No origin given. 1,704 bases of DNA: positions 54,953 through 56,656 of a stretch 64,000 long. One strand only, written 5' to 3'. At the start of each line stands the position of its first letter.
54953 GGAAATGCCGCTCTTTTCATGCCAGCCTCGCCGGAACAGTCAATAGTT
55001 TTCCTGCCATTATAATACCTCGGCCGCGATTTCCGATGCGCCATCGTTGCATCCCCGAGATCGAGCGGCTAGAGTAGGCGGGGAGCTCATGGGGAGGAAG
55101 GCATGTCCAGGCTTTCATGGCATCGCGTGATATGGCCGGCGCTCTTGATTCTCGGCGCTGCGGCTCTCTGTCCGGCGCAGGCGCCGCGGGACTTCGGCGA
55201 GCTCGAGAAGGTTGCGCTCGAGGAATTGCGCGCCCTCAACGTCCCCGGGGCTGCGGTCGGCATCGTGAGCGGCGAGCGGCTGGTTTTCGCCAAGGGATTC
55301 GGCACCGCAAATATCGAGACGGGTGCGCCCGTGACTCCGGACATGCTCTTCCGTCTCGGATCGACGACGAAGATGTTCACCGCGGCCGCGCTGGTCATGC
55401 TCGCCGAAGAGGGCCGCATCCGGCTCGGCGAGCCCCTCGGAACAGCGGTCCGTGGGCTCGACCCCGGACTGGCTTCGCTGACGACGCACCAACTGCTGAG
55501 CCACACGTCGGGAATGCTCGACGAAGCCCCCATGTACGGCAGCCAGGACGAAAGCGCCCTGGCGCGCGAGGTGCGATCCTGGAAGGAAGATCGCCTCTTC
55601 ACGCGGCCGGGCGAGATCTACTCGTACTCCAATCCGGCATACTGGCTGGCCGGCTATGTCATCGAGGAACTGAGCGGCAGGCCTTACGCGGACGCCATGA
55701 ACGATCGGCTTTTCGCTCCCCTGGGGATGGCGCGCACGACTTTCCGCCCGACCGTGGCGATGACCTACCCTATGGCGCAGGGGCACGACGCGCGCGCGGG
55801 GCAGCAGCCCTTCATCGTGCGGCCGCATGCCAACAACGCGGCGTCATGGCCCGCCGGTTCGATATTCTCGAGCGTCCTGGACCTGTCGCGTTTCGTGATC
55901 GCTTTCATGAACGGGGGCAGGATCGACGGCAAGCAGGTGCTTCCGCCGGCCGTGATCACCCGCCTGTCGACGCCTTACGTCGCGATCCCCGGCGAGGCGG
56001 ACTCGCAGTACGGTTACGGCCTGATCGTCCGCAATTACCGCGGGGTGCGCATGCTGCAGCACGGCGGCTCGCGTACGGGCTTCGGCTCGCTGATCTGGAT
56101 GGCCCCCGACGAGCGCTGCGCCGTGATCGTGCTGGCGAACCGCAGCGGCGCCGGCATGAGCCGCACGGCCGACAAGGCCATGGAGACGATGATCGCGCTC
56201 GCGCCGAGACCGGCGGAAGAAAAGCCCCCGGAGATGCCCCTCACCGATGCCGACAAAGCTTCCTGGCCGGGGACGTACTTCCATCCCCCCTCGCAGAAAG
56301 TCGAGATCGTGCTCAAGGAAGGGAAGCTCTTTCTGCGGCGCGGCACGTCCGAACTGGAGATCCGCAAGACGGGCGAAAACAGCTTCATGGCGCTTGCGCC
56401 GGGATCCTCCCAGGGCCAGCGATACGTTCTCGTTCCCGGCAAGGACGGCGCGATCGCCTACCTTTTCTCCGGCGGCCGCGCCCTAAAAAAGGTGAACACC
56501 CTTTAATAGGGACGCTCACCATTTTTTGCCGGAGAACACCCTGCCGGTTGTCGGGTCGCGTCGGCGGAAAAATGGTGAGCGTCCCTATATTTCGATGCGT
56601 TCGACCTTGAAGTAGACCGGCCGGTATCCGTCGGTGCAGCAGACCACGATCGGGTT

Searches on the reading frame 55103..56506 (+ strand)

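Call 28: search_protein_families(library=pfam, proteins=[window:55103-56506:+])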
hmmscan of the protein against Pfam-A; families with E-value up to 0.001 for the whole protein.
window:55103-56506:+ (467 aa): 1 family
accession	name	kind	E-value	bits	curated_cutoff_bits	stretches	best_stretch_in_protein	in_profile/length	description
PF00144.29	Beta-lactamase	-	5.8e-67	226.6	27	1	44-357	10-320/329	Beta-lactamase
